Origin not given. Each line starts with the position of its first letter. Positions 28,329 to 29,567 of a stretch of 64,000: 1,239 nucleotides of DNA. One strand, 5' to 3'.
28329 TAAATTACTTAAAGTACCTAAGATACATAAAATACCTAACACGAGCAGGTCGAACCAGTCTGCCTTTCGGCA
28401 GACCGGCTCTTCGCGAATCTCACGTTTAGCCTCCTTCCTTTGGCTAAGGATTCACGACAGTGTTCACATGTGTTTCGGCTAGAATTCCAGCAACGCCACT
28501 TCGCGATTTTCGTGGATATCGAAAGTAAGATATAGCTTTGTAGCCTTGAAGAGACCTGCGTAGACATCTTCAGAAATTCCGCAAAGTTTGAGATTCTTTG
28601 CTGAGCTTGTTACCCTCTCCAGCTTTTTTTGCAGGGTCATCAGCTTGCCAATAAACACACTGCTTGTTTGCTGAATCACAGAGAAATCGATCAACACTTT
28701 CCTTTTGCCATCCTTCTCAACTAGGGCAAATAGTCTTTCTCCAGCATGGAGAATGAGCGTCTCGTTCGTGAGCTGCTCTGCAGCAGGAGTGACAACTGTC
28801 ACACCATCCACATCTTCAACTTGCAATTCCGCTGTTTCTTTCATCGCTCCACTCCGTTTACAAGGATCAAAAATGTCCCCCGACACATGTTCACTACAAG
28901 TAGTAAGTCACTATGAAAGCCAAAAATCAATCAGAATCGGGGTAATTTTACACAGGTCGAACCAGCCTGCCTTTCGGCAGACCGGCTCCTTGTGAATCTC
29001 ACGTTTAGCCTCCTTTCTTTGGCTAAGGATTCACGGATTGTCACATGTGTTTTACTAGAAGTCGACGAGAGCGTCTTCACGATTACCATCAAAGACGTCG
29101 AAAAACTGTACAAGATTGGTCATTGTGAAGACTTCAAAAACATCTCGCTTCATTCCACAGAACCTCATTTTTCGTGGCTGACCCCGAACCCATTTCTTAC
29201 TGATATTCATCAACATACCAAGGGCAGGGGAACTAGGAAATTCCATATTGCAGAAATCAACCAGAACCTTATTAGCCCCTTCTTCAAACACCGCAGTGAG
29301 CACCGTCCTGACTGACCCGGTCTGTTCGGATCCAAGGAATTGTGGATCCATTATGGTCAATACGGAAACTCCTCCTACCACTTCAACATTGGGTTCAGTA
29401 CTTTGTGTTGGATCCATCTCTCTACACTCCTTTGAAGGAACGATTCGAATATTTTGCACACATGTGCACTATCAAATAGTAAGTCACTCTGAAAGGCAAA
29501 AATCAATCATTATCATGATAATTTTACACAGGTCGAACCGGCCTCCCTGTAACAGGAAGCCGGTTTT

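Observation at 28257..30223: Three divergent STAS genes set in near-identical non-coding scaffolds, filling the whole gap between convergent glmS and PBP genes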

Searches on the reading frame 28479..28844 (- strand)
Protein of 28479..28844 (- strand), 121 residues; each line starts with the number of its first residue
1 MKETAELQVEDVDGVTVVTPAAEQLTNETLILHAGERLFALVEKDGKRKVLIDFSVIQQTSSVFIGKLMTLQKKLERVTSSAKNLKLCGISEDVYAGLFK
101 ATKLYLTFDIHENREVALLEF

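Call 5: search_protein_families(library=pfam, proteins=[window:28479-28844:-], max_evalue=1)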
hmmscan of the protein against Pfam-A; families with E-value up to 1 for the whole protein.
window:28479-28844:- (121 aa): 3 families
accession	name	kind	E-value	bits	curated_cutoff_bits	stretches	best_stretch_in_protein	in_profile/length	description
PF09122.16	DUF1930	-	0.12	12.8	27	1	8-53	21-63/68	Domain of unknown function (DUF1930)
PF23249.1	KH_PARP14_3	-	0.13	12.5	28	1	81-96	34-49/61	PARP14, third type I KH domain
PF06620.16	DUF1150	-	0.16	12.5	25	1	27-53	30-56/76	Protein of unknown function (DUF1150)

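Call 21: find_homologous_proteins(query=window:28479-28844:-, max_evalue=0.001)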
Query window:28479-28844:- (121 aa): 1 proteins with E <= 0.001 among 10 candidates.
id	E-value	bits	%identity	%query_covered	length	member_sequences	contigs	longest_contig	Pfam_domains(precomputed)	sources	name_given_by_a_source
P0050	4.3e-69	247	100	100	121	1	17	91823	-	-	-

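Call 31: search_protein_representatives(protein=window:28479-28844:-)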
Query: 121 residues. Proteins with E-value up to 0.001 (for the whole library): 873; up to 1e-10: 41; up to 1e-30: 1. The best 150 are listed.
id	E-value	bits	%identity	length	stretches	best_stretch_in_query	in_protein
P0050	1.4e-69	246.9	100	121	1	1-121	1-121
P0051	5.8e-17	77.7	32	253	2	5-119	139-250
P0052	4.4e-16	74.9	44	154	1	5-120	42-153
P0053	4.9e-15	71.5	34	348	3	8-118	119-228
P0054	8.4e-15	70.8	39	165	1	6-118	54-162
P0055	2.3e-13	66.2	39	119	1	6-120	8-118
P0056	3.7e-13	65.5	41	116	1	9-118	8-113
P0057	4.0e-13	65.4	42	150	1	6-115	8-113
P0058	4.2e-13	65.3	40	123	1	6-121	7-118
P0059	4.3e-13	65.3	37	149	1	4-120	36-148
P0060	4.4e-13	65.2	38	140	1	4-119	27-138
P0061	4.9e-13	65.1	34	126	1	4-118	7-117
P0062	7.3e-13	64.5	40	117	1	6-121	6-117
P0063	7.4e-13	64.5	38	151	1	7-119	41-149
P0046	9.1e-13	64.2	41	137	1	19-119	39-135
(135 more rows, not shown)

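Call 57: search_protein_families(library=padloc, proteins=[window:28479-28844:-], max_evalue=0.01)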
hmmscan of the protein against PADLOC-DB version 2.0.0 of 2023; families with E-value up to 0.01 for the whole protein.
window:28479-28844:- (121 aa): 0 families
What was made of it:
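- On Anti-phage defence systems (PADLOC): No hit for any of the three proteins (call 57).
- Tried and rejected: PADLOC gave no hit (call 57).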

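Call 58: search_protein_families(library=ncbifam, proteins=[window:28479-28844:-], max_evalue=0.01)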
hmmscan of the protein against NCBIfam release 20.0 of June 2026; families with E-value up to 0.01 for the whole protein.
window:28479-28844:- (121 aa): 0 families

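Call 91: predict_structure(alignment_id=A7)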
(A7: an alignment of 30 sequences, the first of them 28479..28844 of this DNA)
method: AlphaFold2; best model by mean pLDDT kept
length: 121 residues; sequences in the alignment: 30
mean_pLDDT: 91.5   pTM: 0.86
mean pLDDT of the five models: 91.5, 90.3, 90.2, 89.7, 89.6
residues with pLDDT >= 90: 99; 70-90: 17; 50-70: 2; < 50: 3
segments of 3 or more residues with pLDDT < 50: 1-3
pLDDT, mean of each block of 10 residues (from residue 1): 69 96 89 94 96 95 93 94 92 92 92 97 92
secondary structure, 60 per line:
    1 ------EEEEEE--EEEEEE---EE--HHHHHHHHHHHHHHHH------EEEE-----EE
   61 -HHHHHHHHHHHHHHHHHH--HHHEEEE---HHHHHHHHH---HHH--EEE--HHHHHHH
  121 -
elements in order: E7-12 E15-20 H28-43 E50-53 H62-79 E85-88 H92-100 E109-111 H114-120

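Call 93: fold_search(model_id=the predicted structure, library=pdb)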
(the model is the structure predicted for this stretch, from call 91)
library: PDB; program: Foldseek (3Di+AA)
matches with E <= 10: 962; with E <= 0.001: 35
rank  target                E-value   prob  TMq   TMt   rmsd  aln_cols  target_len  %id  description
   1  1tid_B                7.1e-07  1.00  0.81  0.82   2.1       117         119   15  Crystal Structures of the ADP and ATP bound forms of the Bacillus Anti-sigma factor SpoIIAB in complex with the Anti-a (released 2004-06-15)
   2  1th8_B                1.2e-06  1.00  0.79  0.82   2.0       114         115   16  Crystal Structures of the ADP and ATP bound forms of the Bacillus Anti-sigma factor SpoIIAB in complex with the Anti-a (released 2004-06-15)
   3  1til_B                1.6e-06  1.00  0.81  0.84   2.1       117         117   15  Crystal Structures of the ADP and ATP bound forms of the Bacillus Anti-sigma factor SpoIIAB in complex with the Anti-a (released 2004-06-15)
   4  1tid_D                1.7e-06  1.00  0.80  0.81   1.9       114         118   16  Crystal Structures of the ADP and ATP bound forms of the Bacillus Anti-sigma factor SpoIIAB in complex with the Anti-a (released 2004-06-15)
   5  1vc1_A                1.9e-06  1.00  0.76  0.83   2.1       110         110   19  Crystal structure of the TM1442 protein from Thermotoga maritima, a homolog of the Bacillus subtilis general stress re (released 2004-09-28)
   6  1thn_B                3.7e-06  1.00  0.79  0.84   2.0       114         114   18  Crystal Structures of the ADP and ATP bound forms of the Bacillus Anti-sigma factor SpoIIAB in complex with the Anti-a (released 2004-06-15)
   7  6m36_H                2.0e-05  1.00  0.71  0.84   2.1       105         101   23  The crystal structure of B. subtilis RsbV/RsbW complex in the monoclinic crystal form (released 2020-07-15)
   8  3f43                  3.2e-05  1.00  0.80  0.83   1.9       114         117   18  Crystal structure of a putative anti-sigma factor antagonist (tm1081) from thermotoga maritima at 1.59 A resolution (released 2008-11-25)
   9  4hyl_A                3.2e-05  1.00  0.72  0.76   3.2       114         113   20  The crystal structure of an anti-sigma-factor antagonist from Haliangium ochraceum DSM 14365 (released 2012-11-28)
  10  6jhk_B                3.6e-05  1.00  0.72  0.76   2.8       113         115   15  Crystal Structure of Bacillus subtilis RsbS (released 2019-09-11)
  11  4hyl_B                3.6e-05  1.00  0.66  0.69   2.7       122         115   16  The crystal structure of an anti-sigma-factor antagonist from Haliangium ochraceum DSM 14365 (released 2012-11-28)
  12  6m36_B                4.4e-05  1.00  0.73  0.87   2.0       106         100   23  The crystal structure of B. subtilis RsbV/RsbW complex in the monoclinic crystal form (released 2020-07-15)
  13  3t6o_A                5.7e-05  1.00  0.79  0.81   2.6       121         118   22  The Structure of an Anti-sigma-factor antagonist (STAS) domain protein from Planctomyces limnophilus. (released 2011-09-07)
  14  6jhk_A                6.1e-05  1.00  0.74  0.77   2.6       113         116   16  Crystal Structure of Bacillus subtilis RsbS (released 2019-09-11)
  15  1h4z                  1.3e-04  1.00  0.69  0.75   2.9       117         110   12  Structure of the Anti-Sigma Factor Antagonist SpoIIAA in its Unphosphorylated Form (released 2001-07-06)
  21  6m36_F                3.3e-04  1.00  0.70  0.87   1.9       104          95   21  The crystal structure of B. subtilis RsbV/RsbW complex in the monoclinic crystal form (released 2020-07-15)
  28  6m36_D                6.8e-04  1.00  0.72  0.87   2.0       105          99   23  The crystal structure of B. subtilis RsbV/RsbW complex in the monoclinic crystal form (released 2020-07-15)
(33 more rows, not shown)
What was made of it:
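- On STAS domain, SpoIIAA/RsbV-type anti-sigma-factor antagonist: Best PDB matches are SpoIIAA 1tid_B (TM 0.81), TM1442, RsbV 6m36 and Planctomyces STAS 3t6o (calls 91, 93).
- Closest known: SpoIIAA/RsbV-type anti-sigma-factor antagonists, in particular the planctomycete RsbV-RsbW. Same: Single-domain STAS fold (TM 0.81 to SpoIIAA, 0.79 to a Planctomyces STAS; call 93).
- Checked: Its AlphaFold model (pLDDT 91.5) matches SpoIIAA at TM 0.81 (calls 91, 93).
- Structure match (calls 91, 93).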

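Call 94: find_encoding_contigs(protein=window:28479-28844:-, flank=4000, max_places=10)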
Protein window:28479-28844:- (121 aa): 23 contigs read that carry it; 10 places shown.
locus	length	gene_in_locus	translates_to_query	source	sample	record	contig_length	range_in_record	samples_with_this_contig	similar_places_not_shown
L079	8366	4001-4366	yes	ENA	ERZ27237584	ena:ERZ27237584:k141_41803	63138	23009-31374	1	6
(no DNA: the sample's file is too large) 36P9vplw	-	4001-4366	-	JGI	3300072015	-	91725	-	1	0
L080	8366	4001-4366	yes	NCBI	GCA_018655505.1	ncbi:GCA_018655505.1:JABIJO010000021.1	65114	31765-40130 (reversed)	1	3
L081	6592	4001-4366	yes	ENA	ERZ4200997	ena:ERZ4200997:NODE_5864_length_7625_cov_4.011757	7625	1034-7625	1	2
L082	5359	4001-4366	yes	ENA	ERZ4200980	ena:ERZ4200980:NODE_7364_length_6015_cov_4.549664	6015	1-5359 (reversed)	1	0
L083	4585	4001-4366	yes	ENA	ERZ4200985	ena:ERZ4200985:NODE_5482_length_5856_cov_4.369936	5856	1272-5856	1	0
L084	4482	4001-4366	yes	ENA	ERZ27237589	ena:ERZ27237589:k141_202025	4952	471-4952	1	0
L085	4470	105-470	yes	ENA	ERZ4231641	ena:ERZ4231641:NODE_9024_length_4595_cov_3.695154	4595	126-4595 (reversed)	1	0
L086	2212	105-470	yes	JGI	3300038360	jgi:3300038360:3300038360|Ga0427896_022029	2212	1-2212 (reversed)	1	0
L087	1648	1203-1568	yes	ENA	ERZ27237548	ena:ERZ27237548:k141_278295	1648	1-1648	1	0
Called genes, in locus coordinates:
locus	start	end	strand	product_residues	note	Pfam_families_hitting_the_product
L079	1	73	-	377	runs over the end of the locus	PF00437:T2SSE, PF25199:nSTAND_NTPase5 (weak)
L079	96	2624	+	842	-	PF03717:PBP_dimer (weak), PF00905:Transpeptidase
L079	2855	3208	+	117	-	PF01740:STAS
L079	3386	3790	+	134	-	PF01740:STAS (weak)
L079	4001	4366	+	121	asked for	-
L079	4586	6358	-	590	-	PF13522:GATase_6, PF13230:GATase_4 (weak), PF13537:GATase_7, PF13580:SIS_2 (faint), PF01380:SIS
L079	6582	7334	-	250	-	-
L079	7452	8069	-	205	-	PF10502:Peptidase_S26, PF00717:Peptidase_S24 (faint)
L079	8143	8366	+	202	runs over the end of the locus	-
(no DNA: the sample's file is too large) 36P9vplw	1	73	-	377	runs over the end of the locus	PF00437:T2SSE, PF25199:nSTAND_NTPase5 (weak)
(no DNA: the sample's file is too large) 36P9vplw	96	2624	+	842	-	PF03717:PBP_dimer (weak), PF00905:Transpeptidase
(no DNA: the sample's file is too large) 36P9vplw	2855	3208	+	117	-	PF01740:STAS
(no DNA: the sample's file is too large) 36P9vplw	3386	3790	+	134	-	PF01740:STAS (weak)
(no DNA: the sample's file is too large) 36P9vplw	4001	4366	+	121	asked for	-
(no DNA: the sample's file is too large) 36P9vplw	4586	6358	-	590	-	PF13522:GATase_6, PF13230:GATase_4 (weak), PF13537:GATase_7, PF13580:SIS_2 (faint), PF01380:SIS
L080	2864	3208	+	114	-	PF01740:STAS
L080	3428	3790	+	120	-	PF01740:STAS (weak)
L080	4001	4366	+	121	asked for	-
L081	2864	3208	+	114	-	PF01740:STAS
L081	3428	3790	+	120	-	PF01740:STAS (weak)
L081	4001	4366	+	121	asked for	-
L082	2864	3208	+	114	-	PF01740:STAS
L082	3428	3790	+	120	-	PF01740:STAS (weak)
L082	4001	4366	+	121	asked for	-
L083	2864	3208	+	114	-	PF01740:STAS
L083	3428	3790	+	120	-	PF01740:STAS (weak)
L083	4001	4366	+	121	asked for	-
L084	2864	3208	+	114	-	PF01740:STAS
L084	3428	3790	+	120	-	PF01740:STAS (weak)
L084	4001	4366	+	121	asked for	-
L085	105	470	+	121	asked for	-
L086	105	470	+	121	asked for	-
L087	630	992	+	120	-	PF01740:STAS (weak)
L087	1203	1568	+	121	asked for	-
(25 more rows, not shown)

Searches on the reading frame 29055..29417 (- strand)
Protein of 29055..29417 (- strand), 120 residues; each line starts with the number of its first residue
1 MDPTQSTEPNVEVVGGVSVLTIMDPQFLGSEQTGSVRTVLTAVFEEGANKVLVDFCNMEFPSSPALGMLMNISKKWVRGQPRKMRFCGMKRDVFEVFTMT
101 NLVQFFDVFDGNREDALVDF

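Call 5: search_protein_families(library=pfam, proteins=[window:29055-29417:-], max_evalue=1)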
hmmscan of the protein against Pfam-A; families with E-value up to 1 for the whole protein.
window:29055-29417:- (120 aa): 2 families
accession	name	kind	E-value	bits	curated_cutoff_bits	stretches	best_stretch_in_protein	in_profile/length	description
PF01740.26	STAS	-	1.2e-06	28.7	22.6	1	9-110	2-101/106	STAS domain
PF11722.13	zf-TRM13_CCCH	-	0.16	12.1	20.9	1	81-91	8-18/29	CCCH zinc finger in TRM13 protein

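Call 20: find_homologous_proteins(query=window:29055-29417:-, max_evalue=0.001)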
Query window:29055-29417:- (120 aa): 1 proteins with E <= 0.001 among 7 candidates.
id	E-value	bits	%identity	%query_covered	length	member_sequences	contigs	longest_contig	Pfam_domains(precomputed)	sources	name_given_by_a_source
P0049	8.2e-74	263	100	100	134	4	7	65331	PF01740.27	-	-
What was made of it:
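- Tried and rejected: None exist in 5.8 billion proteins (calls 20, 21).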

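Call 57: search_protein_families(library=padloc, proteins=[window:29055-29417:-], max_evalue=0.01)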
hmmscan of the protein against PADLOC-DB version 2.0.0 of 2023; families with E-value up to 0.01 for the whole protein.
window:29055-29417:- (120 aa): 0 families

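Call 58: search_protein_families(library=ncbifam, proteins=[window:29055-29417:-], max_evalue=0.01)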
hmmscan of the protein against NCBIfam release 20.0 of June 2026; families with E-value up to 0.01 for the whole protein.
window:29055-29417:- (120 aa): 2 families
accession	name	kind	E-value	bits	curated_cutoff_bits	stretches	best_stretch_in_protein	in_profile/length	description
TIGR00377.1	ant_ant_sig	superfamily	1.8e-07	31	53.45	1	35-110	29-104/108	anti-sigma factor antagonist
TIGR02886.1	spore_II_AA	equivalog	0.0019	18.1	114.75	1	38-111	29-101/106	anti-sigma F factor antagonist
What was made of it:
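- Closest known: SpoIIAA/RsbV-type anti-sigma-factor antagonists, in particular the planctomycete RsbV-RsbW. Same: Pfam and TIGR00377 hits (calls 5, 58).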
